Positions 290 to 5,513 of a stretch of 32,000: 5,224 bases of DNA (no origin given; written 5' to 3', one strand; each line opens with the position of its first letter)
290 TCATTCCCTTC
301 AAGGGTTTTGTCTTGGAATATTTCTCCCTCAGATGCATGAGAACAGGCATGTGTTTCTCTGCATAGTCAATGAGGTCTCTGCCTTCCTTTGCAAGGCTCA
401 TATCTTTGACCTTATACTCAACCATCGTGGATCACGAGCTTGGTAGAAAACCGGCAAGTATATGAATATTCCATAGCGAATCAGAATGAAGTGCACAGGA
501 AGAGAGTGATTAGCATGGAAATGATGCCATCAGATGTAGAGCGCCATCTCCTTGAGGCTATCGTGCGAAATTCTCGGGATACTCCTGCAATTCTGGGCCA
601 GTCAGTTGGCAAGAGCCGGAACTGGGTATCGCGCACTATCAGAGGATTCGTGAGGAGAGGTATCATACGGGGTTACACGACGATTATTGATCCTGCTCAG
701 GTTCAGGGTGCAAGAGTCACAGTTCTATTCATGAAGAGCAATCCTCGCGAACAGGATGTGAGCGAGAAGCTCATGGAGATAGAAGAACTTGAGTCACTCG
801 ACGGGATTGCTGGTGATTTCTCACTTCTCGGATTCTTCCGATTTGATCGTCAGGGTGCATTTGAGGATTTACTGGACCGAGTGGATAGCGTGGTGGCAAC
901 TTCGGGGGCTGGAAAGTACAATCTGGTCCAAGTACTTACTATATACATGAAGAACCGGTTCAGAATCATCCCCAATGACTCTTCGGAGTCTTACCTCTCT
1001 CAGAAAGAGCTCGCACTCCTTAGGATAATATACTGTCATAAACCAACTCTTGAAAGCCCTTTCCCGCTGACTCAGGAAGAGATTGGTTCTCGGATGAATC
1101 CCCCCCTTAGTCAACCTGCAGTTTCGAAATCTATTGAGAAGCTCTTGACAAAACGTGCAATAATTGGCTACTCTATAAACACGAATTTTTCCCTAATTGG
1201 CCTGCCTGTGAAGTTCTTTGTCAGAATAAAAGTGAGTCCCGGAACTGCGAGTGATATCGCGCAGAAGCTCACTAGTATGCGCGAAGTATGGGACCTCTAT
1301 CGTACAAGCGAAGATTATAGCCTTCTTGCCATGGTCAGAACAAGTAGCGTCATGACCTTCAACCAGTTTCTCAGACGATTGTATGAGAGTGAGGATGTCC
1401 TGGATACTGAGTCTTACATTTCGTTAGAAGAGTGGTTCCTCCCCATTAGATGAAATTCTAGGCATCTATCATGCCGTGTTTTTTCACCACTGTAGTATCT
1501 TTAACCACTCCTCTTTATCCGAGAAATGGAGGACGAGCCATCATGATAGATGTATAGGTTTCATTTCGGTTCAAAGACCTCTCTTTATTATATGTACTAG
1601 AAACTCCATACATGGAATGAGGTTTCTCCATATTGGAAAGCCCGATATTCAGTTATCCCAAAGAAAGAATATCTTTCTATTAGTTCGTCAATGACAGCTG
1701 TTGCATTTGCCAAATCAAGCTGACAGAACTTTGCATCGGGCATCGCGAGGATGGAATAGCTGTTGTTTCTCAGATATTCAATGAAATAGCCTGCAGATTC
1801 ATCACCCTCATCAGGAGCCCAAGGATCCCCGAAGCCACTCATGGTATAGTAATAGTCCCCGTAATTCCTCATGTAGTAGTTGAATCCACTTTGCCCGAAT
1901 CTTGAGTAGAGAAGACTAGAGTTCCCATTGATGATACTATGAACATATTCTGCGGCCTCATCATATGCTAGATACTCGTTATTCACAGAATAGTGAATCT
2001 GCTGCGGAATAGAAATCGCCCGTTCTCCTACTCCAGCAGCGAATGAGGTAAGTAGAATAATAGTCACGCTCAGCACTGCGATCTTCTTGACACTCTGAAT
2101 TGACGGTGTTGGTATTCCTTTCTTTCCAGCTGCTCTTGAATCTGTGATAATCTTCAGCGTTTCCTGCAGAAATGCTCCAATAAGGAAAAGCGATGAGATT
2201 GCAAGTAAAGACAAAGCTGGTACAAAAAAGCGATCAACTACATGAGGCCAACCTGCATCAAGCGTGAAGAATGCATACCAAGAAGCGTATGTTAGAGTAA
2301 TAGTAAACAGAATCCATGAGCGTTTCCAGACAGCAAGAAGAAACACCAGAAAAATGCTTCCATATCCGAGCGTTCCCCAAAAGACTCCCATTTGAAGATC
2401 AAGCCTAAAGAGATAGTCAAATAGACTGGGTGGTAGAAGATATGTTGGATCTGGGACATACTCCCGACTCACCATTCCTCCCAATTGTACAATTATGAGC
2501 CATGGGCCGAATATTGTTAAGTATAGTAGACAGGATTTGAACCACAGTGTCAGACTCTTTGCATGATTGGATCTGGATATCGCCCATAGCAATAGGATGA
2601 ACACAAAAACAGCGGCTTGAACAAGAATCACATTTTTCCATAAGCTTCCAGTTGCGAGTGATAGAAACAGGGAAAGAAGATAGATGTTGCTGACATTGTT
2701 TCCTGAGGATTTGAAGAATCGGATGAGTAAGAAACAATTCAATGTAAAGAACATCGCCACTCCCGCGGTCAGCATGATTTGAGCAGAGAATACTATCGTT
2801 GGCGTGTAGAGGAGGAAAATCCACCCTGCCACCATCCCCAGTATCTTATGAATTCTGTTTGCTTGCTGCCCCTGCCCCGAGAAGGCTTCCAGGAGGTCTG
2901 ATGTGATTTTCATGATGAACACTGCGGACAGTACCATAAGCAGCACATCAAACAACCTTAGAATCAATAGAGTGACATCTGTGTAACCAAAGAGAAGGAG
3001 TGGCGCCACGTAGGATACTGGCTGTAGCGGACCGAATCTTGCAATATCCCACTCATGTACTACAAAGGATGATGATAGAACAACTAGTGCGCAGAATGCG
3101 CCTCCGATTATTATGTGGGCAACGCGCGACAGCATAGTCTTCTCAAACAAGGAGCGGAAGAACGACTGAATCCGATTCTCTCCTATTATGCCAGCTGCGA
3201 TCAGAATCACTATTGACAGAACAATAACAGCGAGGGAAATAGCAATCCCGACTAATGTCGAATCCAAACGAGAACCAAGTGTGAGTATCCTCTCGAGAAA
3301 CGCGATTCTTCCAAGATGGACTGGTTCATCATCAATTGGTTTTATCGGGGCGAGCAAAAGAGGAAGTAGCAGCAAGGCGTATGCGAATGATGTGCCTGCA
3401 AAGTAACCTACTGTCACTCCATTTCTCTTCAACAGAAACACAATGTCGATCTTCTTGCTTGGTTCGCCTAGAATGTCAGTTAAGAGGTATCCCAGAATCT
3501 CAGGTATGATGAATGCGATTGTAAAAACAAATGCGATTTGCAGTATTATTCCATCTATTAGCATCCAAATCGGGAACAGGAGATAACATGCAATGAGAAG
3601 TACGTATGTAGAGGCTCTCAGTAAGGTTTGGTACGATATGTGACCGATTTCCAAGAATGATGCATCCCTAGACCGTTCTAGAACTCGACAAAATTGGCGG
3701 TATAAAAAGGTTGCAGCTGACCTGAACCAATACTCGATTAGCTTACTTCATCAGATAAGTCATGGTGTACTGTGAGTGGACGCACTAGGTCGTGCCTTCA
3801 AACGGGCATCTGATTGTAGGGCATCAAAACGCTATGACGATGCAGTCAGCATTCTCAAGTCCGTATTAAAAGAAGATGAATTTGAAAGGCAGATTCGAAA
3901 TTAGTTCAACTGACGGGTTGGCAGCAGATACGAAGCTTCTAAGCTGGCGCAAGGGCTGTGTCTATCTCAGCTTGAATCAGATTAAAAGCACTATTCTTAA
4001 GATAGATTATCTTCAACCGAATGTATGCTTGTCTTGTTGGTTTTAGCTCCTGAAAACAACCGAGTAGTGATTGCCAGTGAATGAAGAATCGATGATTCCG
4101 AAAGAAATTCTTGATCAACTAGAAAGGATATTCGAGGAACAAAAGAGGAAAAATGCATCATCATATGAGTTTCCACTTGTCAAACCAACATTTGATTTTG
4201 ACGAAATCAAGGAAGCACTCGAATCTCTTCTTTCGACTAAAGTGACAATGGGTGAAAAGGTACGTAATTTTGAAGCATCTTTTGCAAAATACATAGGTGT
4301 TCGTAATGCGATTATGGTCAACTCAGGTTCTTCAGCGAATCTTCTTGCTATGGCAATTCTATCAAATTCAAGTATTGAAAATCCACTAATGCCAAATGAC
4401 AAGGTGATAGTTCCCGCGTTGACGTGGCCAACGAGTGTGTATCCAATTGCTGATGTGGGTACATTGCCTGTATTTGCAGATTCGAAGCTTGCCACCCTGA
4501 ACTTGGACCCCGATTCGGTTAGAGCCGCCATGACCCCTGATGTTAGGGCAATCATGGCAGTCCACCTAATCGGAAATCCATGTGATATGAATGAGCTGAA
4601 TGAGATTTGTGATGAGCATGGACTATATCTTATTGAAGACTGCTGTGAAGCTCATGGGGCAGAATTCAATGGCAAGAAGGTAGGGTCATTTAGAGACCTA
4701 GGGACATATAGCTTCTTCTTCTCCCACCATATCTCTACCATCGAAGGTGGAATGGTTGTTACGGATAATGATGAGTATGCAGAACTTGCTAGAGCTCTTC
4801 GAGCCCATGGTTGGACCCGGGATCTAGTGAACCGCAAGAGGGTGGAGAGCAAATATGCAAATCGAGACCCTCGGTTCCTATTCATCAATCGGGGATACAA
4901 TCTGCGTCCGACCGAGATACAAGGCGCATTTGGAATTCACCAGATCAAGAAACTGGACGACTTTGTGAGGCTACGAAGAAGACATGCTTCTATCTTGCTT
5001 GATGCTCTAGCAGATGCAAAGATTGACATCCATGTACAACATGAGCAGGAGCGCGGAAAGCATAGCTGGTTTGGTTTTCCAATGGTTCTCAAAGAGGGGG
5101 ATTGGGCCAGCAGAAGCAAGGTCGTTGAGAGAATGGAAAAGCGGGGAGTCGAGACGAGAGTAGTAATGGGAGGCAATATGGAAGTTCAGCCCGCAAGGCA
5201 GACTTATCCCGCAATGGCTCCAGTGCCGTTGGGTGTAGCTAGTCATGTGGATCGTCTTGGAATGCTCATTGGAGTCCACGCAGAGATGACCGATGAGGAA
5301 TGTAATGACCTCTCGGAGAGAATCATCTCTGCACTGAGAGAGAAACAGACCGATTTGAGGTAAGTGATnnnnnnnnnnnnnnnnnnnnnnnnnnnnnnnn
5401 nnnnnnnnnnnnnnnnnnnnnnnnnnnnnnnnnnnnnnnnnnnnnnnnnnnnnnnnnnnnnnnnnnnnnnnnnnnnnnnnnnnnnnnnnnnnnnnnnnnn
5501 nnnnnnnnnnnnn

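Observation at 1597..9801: Candidate lipid-carrier glycosylation system: GDP-dideoxysugar synthesis, two polyprenol-P GT2s, an SMR-pair flippase and a GT-C transferase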

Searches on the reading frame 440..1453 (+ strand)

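Call 3: search_protein_families(library=pfam, proteins=[window:440-1453:+], max_evalue=0.01)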
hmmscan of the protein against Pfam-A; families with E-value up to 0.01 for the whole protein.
window:440-1453:+ (337 aa): 4 families
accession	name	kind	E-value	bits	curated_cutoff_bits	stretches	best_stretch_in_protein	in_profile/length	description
PF01037.27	AsnC_trans_reg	-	7.5e-15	55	25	1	261-331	1-73/73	Lrp/AsnC ligand binding domain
PF13545.12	HTH_Crp_2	-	9e-06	26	27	1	52-87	28-66/70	Crp-like helix-turn-helix domain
PF12802.13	MarR_2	-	0.0014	19.2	27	0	34-77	7-51/61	MarR family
PF01047.28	MarR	-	0.0057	17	24.6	0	186-237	1-43/59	MarR family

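Call 4: search_protein_families(library=ncbifam, proteins=[window:440-1453:+], max_evalue=0.01)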
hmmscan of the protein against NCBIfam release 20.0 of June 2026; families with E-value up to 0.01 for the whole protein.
window:440-1453:+ (337 aa): 7 families
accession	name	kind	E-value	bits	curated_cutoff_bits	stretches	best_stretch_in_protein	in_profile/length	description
NF040947.1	trans_reg_LysM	equivalog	8.4e-18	64.5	180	2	223-332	29-136/136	HTH-type transcriptional regulator LysM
NF041396.1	TranRegLrp_Halo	equivalog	1.2e-15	57.6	190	2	226-330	34-138/149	HTH-type transcriptional regulator Lrp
NF041395.1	TranRegLrpA1_Halo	equivalog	1.3e-13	51.1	250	2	215-307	25-115/142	HTH-type transcriptional regulator LrpA1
NF053758.1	ChrTpTrnRegChrS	equivalog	1.8e-13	50.6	250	2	31-129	13-112/158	chromate efflux transcriptional regulator ChrS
NF040820.1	trans_reg_LrpA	equivalog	5.1e-11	42.7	250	2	34-130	6-103/141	HTH-type transcriptional regulator LrpA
NF008384.0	PRK11179.1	equivalog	3.1e-09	36.8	227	1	225-331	37-145/153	transcriptional regulator AsnC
NF008370.0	PRK11169.1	equivalog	9.3e-08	31.9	233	1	32-145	14-131/164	leucine-responsive transcriptional regulator Lrp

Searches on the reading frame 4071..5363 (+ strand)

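Call 3: search_protein_families(library=pfam, proteins=[window:4071-5363:+], max_evalue=0.01)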
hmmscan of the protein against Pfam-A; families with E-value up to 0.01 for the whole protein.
window:4071-5363:+ (430 aa): 2 families
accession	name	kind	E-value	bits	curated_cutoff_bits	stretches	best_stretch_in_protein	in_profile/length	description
PF01041.23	DegT_DnrJ_EryC1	-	4.4e-94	316.1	19.8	1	44-416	6-357/360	DegT/DnrJ/EryC1/StrS aminotransferase family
PF00155.27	Aminotran_1_2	-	0.0029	17.3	19.7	1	66-196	46-189/361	Aminotransferase class I and II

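Call 4: search_protein_families(library=ncbifam, proteins=[window:4071-5363:+], max_evalue=0.01)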
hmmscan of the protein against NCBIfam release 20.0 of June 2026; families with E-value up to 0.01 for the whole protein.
window:4071-5363:+ (430 aa): 9 families
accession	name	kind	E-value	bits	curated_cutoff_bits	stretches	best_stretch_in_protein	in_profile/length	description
NF011936.0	PRK15407.1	equivalog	2.7e-92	309.7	423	1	7-424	7-438/440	lipopolysaccharide biosynthesis protein RfbH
TIGR03588.1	PseC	equivalog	1.1e-62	212.2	423.5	1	37-420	5-378/380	UDP-4-amino-4,6-dideoxy-N-acetyl-beta-L-altrosamine transaminase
TIGR04181.1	NHT_00031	hypoth_equivalog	1.5e-51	175.3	420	1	35-371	2-331/359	LegC family aminotransferase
NF008658.2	PRK11658.1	equivalog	7.9e-48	163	631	1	34-423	5-374/379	UDP-4-amino-4-deoxy-L-arabinose aminotransferase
NF008687.0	PRK11706.1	equivalog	5.5e-40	137.3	375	1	61-362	30-316/375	dTDP-4-amino-4,6-dideoxygalactose transaminase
TIGR04427.1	PLP_DesI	equivalog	7.4e-35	120.8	650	1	59-251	49-232/390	dTDP-4-dehydro-6-deoxyglucose aminotransferase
TIGR02379.1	ECA_wecE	subfamily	2.3e-29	102.3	434.85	1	40-360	8-315/376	dTDP-4-amino-4,6-dideoxy-D-glucose transaminase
NF004770.0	PRK06108.1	subfamily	0.0012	17.8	422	1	70-209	89-228/396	pyridoxal phosphate-dependent aminotransferase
NF004621.0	PRK05957.1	equivalog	0.0037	16.1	498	1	78-191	89-200/389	pyridoxal phosphate-dependent aminotransferase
